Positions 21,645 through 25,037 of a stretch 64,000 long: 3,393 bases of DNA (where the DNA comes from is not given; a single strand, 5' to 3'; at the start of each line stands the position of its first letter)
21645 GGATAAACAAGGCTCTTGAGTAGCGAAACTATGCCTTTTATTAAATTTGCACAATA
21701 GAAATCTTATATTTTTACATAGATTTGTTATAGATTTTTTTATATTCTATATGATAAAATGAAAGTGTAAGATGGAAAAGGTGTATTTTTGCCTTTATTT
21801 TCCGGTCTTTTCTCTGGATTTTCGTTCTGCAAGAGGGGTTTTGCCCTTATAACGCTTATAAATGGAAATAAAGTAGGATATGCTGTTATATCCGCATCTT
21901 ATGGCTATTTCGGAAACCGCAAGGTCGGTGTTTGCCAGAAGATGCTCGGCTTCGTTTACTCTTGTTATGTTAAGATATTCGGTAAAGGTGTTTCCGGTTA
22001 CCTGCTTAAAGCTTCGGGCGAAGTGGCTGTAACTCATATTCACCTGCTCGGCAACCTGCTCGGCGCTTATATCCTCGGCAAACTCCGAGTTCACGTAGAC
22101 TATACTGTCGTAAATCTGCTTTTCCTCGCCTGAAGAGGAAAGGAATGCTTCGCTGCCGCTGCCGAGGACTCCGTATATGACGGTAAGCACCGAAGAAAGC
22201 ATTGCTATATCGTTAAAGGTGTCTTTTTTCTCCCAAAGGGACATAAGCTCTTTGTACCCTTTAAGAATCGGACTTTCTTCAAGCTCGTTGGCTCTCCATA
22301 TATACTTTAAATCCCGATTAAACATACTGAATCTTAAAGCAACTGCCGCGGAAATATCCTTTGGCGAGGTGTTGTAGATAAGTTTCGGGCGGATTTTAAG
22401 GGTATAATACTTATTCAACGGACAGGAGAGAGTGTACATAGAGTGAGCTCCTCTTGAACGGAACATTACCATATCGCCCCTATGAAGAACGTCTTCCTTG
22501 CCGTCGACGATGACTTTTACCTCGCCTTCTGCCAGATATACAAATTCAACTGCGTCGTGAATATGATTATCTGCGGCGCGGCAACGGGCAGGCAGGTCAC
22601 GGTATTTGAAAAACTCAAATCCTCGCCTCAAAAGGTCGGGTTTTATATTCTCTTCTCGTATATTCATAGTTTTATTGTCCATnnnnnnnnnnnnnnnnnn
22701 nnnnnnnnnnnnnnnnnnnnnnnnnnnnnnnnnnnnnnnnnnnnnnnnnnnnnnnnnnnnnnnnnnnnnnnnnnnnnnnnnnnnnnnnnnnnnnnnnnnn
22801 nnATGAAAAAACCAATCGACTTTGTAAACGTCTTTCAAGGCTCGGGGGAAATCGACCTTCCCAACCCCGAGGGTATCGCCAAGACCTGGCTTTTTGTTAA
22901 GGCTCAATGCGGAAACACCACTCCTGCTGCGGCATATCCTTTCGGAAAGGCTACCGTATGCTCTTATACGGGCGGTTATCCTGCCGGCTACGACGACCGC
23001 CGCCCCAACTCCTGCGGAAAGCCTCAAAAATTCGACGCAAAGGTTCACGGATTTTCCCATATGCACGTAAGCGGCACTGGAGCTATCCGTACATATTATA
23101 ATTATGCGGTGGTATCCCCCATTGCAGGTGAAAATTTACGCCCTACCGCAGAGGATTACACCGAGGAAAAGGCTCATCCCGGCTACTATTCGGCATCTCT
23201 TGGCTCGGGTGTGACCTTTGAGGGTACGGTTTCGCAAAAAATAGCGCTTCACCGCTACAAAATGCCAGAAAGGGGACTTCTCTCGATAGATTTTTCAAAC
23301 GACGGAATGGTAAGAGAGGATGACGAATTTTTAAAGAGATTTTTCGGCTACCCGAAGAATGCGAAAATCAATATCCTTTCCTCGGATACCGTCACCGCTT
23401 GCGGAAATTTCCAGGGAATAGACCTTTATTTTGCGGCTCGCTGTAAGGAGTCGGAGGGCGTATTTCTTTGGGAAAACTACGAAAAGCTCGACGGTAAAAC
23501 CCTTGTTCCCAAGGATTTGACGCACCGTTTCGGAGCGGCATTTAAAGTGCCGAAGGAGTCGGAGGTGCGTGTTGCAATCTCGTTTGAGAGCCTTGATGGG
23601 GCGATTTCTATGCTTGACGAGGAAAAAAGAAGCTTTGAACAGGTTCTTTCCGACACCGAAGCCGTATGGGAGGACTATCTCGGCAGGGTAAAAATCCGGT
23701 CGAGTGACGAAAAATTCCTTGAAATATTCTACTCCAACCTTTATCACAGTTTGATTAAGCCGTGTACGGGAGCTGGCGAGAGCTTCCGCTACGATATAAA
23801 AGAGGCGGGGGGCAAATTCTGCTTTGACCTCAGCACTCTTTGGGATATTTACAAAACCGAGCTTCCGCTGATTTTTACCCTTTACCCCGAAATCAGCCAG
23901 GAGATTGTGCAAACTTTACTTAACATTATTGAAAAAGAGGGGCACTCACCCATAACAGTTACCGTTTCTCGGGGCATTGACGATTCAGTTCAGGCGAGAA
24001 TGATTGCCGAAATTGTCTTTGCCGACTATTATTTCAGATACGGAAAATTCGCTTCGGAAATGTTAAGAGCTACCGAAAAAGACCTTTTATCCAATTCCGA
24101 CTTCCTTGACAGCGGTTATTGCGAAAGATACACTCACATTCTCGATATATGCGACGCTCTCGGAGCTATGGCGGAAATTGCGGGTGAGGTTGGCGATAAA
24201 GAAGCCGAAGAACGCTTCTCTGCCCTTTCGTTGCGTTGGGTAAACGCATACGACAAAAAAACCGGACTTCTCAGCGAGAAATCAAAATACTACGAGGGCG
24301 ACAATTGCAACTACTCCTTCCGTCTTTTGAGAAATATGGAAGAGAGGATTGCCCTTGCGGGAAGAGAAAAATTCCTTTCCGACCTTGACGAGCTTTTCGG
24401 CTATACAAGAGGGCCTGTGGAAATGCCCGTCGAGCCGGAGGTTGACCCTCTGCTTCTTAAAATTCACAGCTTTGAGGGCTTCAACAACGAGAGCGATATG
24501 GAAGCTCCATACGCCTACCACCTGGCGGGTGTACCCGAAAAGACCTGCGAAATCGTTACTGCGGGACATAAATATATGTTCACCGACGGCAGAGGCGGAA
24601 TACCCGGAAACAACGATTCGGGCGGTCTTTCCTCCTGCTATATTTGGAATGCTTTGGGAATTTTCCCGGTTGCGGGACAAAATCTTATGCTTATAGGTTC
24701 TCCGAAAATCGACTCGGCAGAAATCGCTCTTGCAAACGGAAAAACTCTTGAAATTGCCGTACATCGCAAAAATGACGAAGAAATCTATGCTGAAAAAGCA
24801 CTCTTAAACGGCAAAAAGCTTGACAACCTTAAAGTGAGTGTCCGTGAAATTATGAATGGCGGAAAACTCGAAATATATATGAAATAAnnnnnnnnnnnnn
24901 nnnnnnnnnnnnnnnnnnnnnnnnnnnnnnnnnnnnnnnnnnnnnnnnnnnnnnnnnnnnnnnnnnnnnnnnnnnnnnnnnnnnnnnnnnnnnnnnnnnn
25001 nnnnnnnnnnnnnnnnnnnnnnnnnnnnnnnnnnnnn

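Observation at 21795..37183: AraC-linked locus built around a 1,924-aa lipoprotein: candidate uncharacterised extracellular glycan capture/processing system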

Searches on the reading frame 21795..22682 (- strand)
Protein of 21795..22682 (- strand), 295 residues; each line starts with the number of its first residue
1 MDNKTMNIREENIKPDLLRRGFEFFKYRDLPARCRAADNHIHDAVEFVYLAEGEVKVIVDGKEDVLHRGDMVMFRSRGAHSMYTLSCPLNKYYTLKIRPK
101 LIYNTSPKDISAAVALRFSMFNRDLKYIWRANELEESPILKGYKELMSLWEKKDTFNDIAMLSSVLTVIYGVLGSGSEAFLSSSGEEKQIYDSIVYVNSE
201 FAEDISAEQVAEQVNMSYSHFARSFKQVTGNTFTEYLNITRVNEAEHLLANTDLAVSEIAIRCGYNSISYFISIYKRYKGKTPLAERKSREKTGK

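Call 5: search_protein_families(library=pfam, proteins=[window:21795-22682:-], max_evalue=0.01)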
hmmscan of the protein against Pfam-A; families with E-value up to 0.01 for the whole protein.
window:21795-22682:- (295 aa): 5 families
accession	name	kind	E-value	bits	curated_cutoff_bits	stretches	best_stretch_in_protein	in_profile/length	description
PF12833.13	HTH_18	-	2.8e-22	79.2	33.6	1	211-288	2-79/80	Helix-turn-helix domain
PF00165.29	HTH_AraC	-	6.2e-19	68.1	26.6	2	250-287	2-41/42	Bacterial regulatory helix-turn-helix proteins, AraC family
PF07883.17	Cupin_2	-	3.7e-09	36.6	27.2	1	37-82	11-56/70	Cupin domain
PF02311.25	AraC_binding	-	0.0003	21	21.1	1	38-102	17-81/135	AraC-like ligand binding domain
PF05899.18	Cupin_3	-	0.0025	17.9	23.5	1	45-76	26-58/74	EutQ-like cupin domain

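Call 6: search_protein_families(library=ncbifam, proteins=[window:21795-22682:-], max_evalue=0.01)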
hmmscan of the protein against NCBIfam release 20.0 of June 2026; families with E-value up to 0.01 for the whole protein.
window:21795-22682:- (295 aa): 34 families (the best 25 are shown)
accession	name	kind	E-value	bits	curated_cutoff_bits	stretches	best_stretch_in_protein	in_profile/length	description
NF010028.0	PRK13503.1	equivalog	1e-19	71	288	1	39-291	30-274/278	HTH-type transcriptional activator RhaS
NF047788.1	TransRegPocR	equivalog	9.7e-18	64.5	500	1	183-291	184-292/296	transcriptional regulator PocR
NF047455.1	TF_Staph_AryK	equivalog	1.6e-17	63.1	850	1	162-292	131-261/759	transcriptional regulator AryK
NF049932.1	TranspRegBtr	equivalog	1.6e-16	60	900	1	143-292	122-268/531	bacillibactin transport transcriptional regulator Btr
NF007860.0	PRK10572.1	equivalog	2e-16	59.7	208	1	187-292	182-287/292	arabinose operon transcriptional regulator AraC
NF007693.0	PRK10371.1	equivalog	3.4e-14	52.8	253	1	191-289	201-299/309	transcriptional regulator MelR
NF006902.0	PRK09393.1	equivalog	4.1e-14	52.5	425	1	183-292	215-324/327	transcriptional regulator FtrA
NF010025.2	PRK13500.1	equivalog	1.1e-13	51.4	525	1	192-291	180-279/282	HTH-type transcriptional activator RhaR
NF011732.0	PRK15185.1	equivalog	6.6e-13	48.6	354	1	197-285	215-302/309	transcriptional regulator HilD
TIGR04094.1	adjacent_YSIRK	equivalog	6.6e-13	48.4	200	1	190-284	287-380/383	YSIRK-targeted surface antigen transcriptional regulator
NF010027.0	PRK13502.1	equivalog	2.8e-12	46.7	384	1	201-287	189-275/282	HTH-type transcriptional activator RhaR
NF010026.0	PRK13501.1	equivalog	1.7e-11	43.9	363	1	181-288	171-276/290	HTH-type transcriptional activator RhaR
NF007432.1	PRK09978.1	equivalog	1.9e-11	43.6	500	1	196-285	150-238/274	DNA-binding transcriptional regulator GadX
NF049968.1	QhpR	equivalog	3e-11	43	250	1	203-285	201-282/284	AraC-like transcriptional regulator QhpR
NF011733.0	PRK15186.1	equivalog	9.9e-11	41.5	403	1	188-283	184-275/291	AraC family transcriptional regulator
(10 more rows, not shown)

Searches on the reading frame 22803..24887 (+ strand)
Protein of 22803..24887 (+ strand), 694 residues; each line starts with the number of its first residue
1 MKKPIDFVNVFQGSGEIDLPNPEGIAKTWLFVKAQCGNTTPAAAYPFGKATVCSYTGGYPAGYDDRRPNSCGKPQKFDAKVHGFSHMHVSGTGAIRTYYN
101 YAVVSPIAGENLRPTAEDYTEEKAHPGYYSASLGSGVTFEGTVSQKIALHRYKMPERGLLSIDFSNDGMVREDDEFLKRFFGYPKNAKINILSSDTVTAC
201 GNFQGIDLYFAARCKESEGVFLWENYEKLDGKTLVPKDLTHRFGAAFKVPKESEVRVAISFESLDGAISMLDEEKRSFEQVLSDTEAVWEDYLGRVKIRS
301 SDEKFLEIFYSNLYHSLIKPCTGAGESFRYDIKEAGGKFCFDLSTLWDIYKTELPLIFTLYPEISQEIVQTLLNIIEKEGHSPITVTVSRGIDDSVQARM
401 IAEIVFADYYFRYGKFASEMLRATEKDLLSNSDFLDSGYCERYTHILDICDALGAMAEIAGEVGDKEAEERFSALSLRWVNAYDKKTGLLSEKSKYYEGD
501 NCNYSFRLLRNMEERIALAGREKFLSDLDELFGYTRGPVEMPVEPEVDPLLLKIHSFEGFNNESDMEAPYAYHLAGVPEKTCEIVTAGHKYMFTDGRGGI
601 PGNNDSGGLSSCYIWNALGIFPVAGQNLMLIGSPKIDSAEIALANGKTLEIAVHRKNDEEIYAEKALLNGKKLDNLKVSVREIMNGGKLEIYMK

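Call 5: search_protein_families(library=pfam, proteins=[window:22803-24887:+], max_evalue=0.01)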
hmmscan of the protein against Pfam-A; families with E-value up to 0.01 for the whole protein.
window:22803-24887:+ (694 aa): 2 families
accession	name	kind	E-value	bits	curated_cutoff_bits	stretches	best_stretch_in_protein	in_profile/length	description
PF07971.18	Glyco_hydro_92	-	1.1e-72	246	24.6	1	270-693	5-462/464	Glycosyl hydrolase family 92 catalytic domain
PF17678.7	Glyco_hydro_92N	-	1.7e-21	77.6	34.5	1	8-260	2-236/236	Glycosyl hydrolase family 92 N-terminal domain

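Call 6: search_protein_families(library=ncbifam, proteins=[window:22803-24887:+], max_evalue=0.01)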
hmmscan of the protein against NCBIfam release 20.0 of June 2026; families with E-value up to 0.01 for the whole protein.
window:22803-24887:+ (694 aa): 2 families
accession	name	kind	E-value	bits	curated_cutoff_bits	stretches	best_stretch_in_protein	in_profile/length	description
TIGR01180.1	aman2_put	subfamily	5.8e-52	176.7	249.55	2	35-389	49-404/749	GH92 family glycosyl hydrolase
NF035929.1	lectin_1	subfamily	5.6e-29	101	800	2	561-691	595-727/886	lectin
